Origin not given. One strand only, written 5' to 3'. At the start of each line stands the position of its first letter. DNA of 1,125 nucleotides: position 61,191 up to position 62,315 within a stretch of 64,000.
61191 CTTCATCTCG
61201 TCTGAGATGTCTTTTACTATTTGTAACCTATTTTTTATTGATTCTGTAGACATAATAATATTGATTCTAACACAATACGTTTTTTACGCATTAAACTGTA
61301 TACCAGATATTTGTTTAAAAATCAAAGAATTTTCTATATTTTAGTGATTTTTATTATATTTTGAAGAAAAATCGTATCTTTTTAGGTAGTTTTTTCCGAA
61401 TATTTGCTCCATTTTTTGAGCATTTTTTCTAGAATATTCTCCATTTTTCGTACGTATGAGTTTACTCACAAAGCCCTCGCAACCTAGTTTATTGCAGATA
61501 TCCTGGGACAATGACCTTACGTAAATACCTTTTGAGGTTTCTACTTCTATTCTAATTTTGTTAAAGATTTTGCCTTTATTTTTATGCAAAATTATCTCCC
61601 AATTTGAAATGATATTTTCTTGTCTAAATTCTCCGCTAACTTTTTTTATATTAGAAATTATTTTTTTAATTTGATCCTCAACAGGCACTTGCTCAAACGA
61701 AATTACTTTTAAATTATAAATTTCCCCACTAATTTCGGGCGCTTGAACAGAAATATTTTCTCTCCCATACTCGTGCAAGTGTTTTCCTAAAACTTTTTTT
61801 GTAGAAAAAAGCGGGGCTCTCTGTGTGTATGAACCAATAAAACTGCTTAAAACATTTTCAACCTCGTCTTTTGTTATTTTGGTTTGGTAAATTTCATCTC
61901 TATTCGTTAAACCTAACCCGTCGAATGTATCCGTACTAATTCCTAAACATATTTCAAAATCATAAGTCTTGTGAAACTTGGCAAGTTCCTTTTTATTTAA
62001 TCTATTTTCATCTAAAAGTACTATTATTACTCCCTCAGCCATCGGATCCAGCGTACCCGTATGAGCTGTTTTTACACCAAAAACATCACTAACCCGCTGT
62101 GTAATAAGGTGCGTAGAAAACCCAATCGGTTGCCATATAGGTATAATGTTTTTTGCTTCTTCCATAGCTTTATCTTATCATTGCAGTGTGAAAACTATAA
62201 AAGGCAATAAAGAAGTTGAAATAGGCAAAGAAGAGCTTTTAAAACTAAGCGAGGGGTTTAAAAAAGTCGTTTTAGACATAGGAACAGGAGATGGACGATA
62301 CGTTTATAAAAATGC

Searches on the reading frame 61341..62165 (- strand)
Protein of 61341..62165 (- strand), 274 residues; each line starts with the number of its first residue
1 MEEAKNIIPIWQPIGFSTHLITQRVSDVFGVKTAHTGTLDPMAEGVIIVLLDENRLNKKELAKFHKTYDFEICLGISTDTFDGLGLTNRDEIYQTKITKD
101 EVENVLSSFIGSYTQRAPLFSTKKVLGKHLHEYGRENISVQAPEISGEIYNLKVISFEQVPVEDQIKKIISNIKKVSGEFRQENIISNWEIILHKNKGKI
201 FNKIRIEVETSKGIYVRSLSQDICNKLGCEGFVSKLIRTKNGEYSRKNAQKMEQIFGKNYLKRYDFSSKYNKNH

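Call 53: search_protein_families(library=pfam, proteins=[window:61341-62165:-], max_evalue=0.0001)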
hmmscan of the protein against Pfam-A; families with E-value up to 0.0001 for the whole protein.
window:61341-62165:- (274 aa): 2 families
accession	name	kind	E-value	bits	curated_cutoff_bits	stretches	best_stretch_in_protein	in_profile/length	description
PF01509.24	TruB_N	-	1.5e-29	103.7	27.3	1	32-160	8-135/149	TruB family pseudouridylate synthase (N terminal domain)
PF16198.10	TruB_C_2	-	1.9e-05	25.2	29.3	1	217-256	1-40/66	tRNA pseudouridylate synthase B C-terminal domain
